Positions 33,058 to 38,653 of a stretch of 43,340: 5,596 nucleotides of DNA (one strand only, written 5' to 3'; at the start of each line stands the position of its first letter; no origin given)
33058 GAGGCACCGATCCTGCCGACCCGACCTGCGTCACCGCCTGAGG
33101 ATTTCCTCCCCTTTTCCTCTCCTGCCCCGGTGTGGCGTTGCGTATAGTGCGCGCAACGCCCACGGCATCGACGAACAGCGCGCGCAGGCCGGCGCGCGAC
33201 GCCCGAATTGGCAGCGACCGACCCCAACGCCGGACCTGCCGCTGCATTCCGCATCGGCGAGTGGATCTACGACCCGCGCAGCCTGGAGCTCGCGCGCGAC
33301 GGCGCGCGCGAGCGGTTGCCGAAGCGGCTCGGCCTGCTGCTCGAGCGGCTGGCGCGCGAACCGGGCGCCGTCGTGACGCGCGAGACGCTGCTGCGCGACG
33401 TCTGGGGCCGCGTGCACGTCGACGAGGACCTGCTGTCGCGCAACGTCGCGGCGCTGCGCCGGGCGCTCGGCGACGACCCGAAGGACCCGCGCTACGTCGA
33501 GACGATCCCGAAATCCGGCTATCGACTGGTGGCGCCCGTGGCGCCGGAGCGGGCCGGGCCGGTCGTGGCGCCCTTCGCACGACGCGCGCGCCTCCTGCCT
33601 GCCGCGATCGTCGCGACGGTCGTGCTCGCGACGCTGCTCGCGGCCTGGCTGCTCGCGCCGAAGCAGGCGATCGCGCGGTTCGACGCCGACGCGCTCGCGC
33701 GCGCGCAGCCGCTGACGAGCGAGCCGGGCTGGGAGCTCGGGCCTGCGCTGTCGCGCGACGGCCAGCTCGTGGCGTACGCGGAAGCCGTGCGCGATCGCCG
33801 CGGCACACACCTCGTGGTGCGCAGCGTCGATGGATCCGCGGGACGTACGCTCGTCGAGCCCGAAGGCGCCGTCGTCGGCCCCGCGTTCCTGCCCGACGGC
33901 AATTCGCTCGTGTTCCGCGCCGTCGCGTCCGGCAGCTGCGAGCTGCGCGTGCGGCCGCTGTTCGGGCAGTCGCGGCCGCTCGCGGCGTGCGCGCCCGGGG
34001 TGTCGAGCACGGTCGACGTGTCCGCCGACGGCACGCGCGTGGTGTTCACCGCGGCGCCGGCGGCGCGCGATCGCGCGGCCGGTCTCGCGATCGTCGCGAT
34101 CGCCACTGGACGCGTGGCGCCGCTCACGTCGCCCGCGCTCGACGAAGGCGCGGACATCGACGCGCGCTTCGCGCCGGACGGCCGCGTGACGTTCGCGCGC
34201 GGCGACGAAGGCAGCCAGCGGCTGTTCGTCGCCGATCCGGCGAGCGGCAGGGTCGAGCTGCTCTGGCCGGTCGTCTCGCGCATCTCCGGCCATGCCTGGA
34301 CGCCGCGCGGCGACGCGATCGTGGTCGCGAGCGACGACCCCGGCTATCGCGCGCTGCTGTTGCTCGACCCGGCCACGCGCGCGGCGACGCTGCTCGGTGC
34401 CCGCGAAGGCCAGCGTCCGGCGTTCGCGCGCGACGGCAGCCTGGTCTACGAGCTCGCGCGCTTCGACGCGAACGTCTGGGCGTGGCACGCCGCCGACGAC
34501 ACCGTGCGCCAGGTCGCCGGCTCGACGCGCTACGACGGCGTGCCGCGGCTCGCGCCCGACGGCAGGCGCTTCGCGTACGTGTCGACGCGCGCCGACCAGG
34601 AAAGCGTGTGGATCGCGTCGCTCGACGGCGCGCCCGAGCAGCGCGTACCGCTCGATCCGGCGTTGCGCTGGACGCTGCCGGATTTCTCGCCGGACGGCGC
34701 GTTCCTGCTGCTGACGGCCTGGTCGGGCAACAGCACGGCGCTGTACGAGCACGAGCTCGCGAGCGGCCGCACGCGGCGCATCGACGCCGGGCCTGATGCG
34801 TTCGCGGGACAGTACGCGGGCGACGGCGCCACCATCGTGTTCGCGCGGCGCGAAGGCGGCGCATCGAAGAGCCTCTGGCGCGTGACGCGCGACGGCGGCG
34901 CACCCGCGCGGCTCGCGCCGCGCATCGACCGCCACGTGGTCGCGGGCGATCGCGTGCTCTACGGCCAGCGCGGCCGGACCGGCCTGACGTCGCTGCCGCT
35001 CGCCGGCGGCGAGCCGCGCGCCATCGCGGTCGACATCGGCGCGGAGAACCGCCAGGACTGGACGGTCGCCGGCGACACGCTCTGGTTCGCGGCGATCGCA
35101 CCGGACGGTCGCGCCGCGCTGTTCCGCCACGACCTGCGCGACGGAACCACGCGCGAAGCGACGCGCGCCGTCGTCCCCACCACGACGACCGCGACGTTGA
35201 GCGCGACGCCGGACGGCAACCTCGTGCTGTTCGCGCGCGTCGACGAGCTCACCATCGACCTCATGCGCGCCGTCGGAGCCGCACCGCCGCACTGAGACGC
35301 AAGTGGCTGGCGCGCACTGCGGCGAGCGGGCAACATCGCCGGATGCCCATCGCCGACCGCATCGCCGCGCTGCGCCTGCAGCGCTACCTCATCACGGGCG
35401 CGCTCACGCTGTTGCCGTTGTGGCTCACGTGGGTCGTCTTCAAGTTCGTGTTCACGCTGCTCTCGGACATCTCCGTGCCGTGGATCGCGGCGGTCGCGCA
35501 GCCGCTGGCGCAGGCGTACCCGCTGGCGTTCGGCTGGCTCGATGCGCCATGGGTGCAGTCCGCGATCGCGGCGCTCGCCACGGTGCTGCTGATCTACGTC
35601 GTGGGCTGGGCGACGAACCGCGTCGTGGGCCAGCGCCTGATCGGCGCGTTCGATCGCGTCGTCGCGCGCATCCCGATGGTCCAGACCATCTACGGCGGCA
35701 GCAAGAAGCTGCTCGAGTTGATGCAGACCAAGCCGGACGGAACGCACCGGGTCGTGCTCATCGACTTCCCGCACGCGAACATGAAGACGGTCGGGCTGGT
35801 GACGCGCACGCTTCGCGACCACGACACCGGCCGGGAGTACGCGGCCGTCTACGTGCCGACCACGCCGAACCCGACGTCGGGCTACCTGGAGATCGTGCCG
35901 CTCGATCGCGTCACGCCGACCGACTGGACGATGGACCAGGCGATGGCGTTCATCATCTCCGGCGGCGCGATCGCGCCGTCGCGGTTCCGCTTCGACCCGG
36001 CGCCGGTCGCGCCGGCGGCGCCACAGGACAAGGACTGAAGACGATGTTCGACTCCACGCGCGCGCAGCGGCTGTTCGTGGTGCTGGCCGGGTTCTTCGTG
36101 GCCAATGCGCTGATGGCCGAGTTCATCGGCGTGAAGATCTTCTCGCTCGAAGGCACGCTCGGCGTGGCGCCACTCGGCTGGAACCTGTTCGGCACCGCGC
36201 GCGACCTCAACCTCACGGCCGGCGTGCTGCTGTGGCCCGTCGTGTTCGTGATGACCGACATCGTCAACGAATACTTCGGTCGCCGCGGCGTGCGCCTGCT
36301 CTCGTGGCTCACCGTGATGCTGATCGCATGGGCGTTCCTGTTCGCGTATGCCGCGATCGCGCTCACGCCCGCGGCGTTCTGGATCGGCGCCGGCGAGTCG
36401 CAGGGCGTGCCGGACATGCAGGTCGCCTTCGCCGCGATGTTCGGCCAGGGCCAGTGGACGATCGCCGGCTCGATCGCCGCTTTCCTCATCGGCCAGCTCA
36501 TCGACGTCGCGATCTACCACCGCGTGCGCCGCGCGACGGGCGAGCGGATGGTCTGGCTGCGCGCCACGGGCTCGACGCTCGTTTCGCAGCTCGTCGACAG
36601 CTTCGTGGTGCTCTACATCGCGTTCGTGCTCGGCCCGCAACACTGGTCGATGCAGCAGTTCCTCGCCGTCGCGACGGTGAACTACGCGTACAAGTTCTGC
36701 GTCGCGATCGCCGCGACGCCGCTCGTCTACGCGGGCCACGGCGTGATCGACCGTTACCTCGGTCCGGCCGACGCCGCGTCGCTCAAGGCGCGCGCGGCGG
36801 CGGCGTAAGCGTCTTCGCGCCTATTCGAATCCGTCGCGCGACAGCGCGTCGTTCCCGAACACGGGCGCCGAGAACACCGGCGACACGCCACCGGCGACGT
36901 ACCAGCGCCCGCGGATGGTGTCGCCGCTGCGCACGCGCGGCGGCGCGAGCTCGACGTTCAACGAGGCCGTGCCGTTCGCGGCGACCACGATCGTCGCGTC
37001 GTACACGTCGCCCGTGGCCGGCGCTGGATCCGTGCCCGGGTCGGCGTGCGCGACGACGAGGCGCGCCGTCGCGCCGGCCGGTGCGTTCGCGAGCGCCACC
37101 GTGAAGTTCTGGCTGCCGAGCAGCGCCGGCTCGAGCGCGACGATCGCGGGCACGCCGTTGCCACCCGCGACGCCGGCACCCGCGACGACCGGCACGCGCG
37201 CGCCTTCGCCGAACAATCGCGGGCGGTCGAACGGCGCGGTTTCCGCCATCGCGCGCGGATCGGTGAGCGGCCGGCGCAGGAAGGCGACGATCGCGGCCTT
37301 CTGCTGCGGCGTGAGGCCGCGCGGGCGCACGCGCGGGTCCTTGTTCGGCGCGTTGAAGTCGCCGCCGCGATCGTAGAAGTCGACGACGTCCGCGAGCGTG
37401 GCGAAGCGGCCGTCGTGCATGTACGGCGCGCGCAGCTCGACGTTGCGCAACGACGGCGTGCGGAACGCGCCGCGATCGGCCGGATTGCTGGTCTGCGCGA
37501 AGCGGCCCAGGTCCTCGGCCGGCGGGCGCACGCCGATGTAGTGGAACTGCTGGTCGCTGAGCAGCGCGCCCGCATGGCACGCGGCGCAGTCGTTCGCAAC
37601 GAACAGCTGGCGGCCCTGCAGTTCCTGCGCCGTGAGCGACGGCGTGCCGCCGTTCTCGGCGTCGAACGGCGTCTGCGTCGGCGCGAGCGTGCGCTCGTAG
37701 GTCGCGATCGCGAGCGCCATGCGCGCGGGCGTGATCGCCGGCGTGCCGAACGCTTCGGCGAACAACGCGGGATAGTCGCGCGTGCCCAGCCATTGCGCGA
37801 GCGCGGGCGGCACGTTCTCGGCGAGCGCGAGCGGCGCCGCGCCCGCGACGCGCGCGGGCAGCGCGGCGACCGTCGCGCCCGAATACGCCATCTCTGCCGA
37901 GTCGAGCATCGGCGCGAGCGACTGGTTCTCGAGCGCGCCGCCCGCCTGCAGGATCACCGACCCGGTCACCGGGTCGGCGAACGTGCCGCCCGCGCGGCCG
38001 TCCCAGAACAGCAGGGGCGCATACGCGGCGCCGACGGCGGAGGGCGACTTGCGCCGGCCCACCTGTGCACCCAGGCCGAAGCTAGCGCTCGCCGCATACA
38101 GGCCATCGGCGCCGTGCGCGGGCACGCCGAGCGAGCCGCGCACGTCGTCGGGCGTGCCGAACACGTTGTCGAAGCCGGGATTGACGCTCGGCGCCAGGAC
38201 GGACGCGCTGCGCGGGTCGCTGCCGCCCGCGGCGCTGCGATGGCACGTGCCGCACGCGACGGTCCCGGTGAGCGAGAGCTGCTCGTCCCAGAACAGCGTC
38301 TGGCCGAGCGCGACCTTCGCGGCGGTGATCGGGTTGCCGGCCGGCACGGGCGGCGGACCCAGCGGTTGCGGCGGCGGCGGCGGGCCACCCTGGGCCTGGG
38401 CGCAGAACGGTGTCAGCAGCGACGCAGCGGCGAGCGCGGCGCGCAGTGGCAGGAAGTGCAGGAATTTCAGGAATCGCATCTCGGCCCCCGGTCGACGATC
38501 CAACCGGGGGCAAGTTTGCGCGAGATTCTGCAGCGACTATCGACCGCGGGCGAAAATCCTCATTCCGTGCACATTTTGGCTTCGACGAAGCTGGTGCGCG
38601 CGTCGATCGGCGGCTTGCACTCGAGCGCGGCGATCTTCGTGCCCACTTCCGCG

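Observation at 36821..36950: Two unrelated secreted proteins share a C-terminal tail ...VAGGV...DAL(F)S(N/R)(D/G)GFE: candidate sorting or secretion tag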

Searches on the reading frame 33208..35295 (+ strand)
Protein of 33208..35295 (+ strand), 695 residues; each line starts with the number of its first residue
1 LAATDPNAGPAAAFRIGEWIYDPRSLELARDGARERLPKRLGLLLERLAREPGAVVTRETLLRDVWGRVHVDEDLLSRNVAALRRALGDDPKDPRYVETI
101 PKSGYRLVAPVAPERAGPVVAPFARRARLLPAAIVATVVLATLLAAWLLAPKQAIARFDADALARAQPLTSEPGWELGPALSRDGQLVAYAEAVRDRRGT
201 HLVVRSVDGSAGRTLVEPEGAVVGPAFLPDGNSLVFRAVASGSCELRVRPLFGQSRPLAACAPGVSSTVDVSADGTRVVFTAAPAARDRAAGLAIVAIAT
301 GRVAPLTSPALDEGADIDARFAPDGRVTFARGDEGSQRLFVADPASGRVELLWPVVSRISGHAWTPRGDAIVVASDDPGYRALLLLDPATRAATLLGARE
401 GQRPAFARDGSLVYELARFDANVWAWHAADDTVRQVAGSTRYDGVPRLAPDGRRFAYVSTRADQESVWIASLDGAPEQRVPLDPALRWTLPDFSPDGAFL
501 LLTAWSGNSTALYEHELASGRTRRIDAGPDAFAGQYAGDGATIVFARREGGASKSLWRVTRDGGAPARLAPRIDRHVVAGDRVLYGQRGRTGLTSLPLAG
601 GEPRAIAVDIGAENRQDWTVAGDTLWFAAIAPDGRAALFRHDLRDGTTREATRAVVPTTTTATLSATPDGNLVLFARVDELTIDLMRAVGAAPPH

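Call 64: search_protein_families(library=pfam, proteins=[window:33208-35295:+], max_evalue=0.001)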
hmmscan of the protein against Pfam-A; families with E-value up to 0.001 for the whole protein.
window:33208-35295:+ (695 aa): 2 families
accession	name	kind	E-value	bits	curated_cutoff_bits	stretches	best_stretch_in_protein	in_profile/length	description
PF07676.18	PD40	-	3.3e-18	65.6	20.9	0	440-462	8-30/38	WD40-like Beta Propeller Repeat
PF00486.34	Trans_reg_C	-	5.1e-16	59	26.2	1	37-107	6-77/77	Transcriptional regulatory protein, C terminal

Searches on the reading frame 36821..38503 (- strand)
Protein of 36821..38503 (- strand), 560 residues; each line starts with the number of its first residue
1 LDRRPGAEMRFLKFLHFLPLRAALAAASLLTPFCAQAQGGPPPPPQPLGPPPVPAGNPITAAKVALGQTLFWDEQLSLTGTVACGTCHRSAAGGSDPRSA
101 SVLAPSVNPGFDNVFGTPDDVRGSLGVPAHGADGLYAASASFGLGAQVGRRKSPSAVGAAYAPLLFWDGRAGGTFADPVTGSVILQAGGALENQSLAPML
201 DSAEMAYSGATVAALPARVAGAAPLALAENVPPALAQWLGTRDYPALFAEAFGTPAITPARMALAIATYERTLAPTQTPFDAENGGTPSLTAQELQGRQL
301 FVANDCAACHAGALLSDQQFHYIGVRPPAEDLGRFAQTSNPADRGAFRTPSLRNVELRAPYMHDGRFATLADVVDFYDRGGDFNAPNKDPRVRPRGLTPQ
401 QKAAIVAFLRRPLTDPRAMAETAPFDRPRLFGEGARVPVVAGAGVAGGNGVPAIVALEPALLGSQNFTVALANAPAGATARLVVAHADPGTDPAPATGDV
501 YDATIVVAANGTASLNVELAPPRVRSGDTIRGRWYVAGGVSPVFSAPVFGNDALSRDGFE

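Call 3: search_protein_families(library=pfam, proteins=[window:36821-38503:-], max_evalue=0.1)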
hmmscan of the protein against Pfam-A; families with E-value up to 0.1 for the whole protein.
window:36821-38503:- (560 aa): 6 families
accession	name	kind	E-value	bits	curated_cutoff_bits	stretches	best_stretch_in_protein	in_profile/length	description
PF03150.19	CCP_MauG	-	2.8e-33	116.1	25.6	3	138-282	38-142/149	Di-haem cytochrome c peroxidase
PF00034.26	Cytochrom_C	-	7.4e-11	43.7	21.3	1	296-410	3-87/90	Cytochrome c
PF13442.11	Cytochrome_CBB3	-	0.0033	18.2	27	0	295-313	4-22/68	Cytochrome C oxidase, cbb3-type, subunit III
PF02433.20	FixO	-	0.039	13.9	29.6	1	289-312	45-68/219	Cytochrome C oxidase, mono-heme subunit/FixO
PF09086.16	DUF1924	-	0.057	14.2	22.5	0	62-109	6-59/96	Domain of unknown function (DUF1924)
PF13565.12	HTH_32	-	0.086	13.8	33.7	0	388-421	21-54/73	Homeodomain-like domain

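Call 4: search_protein_families(library=ncbifam, proteins=[window:36821-38503:-], max_evalue=0.1)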
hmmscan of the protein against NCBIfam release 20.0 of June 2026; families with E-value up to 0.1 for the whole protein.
window:36821-38503:- (560 aa): 9 families
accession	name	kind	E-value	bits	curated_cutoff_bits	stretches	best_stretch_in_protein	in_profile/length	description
TIGR04039.1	MXAN_0977_Heme2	hypoth_equivalog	2.7e-46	158.2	362.85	2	240-421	114-329/336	MbnH family di-heme enzyme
TIGR03791.1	TTQ_mauG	equivalog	2e-38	132.3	443.85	2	243-411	106-277/291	tryptophan tryptophylquinone biosynthesis enzyme MauG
TIGR03981.2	SAM_quin_mod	hypoth_equivalog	1.3e-26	93.4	340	2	261-376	231-357/411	His-Xaa-Ser system-associated MauG-like protein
NF052341.1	hydrazine_gamma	equivalog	4.6e-07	29.1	625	1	257-324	164-235/339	hydrazine synthase subunit gamma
NF052342.1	hydrazine_BC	exception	0.012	13.8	1250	0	255-325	513-587/690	hydrazine synthase subunit beta-gamma fusion subunit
NF040606.1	CytoC_perox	subfamily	0.02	14.1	150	0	292-313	296-316/524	di-heme-cytochrome C peroxidase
TIGR01904.2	GSu_C4xC__C2xCH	domain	0.043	13.6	27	0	79-96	47-64/73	CxxxxCH/CxxCH domain c-type cytochrome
TIGR03045.1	PS_II_C550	equivalog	0.094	12.4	177.75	0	281-314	37-70/159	photosystem II cytochrome c-550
NF011055.0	PRK14487.1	subfamily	0.097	12.2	218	0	286-311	48-73/212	cbb3-type cytochrome c oxidase subunit II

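Call 15: find_encoding_contigs(protein=window:36821-38503:-, flank=10000, max_places=6)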
Protein window:36821-38503:- (560 aa): no gene with exactly this product is on record in the collection.

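Call 47: search_solved_structures(query=window:36821-38479:-, max_evalue=0.00001)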
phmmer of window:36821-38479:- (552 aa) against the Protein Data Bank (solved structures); distinct sequences matched with E-value up to 0.00001: 27.
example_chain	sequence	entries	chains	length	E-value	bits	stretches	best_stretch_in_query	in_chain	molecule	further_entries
4aal_A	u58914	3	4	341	4.5e-33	118.4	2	222-367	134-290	CYTOCHROME C551 PEROXIDASE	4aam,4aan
4aao_A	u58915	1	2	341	1.1e-32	117.1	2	222-367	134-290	CYTOCHROME C551 PEROXIDASE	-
1nml_A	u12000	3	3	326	3.2e-31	112.3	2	235-366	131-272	di-haem cytochrome c peroxidase | Cytochrome c peroxidase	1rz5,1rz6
6e1c_A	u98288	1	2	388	3.1e-30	109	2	222-413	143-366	Di-heme enzyme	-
3hq9_A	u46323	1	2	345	7.8e-30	107.7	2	215-366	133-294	Cytochrome c551 peroxidase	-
3hq6_A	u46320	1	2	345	1e-29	107.3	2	221-366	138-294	Cytochrome c551 peroxidase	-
3hq8_A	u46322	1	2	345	1.1e-29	107.2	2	221-366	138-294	Cytochrome c551 peroxidase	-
1iqc_A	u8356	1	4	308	4.1e-29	105.3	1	234-371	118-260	di-heme peroxidase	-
1eb7_A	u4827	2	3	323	1.4e-28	103.6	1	223-368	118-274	CYTOCHROME C551 PEROXIDASE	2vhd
3hq7_A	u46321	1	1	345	4e-28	102.1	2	221-366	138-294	Cytochrome c551 peroxidase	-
2c1u_A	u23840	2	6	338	5.3e-27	98.4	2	235-368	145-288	DI-HAEM CYTOCHROME C PEROXIDASE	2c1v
9qdt_A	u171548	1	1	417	8.6e-27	97.7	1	253-367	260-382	Probable cytochrome c peroxidase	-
1zzh_A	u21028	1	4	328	4.2e-26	95.4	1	223-367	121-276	cytochrome c peroxidase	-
3o5c_A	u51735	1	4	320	1.1e-24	90.7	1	235-367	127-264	Cytochrome c551 peroxidase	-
6qkn_A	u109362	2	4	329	2.9e-21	79.4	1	217-365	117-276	Cytochrome-c peroxidase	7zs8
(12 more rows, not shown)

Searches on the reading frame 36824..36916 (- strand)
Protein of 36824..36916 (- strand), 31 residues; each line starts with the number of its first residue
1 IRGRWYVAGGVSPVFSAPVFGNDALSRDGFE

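Call 25: search_protein_families(library=ncbifam, proteins=[window:36824-36916:-], max_evalue=10)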
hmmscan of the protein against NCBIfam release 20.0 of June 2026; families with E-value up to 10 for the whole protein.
seq(31 aa): 0 families

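Call 26: search_protein_families(library=pfam, proteins=[window:36824-36916:-], max_evalue=10)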
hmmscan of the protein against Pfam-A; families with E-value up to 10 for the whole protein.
seq(31 aa): 0 families
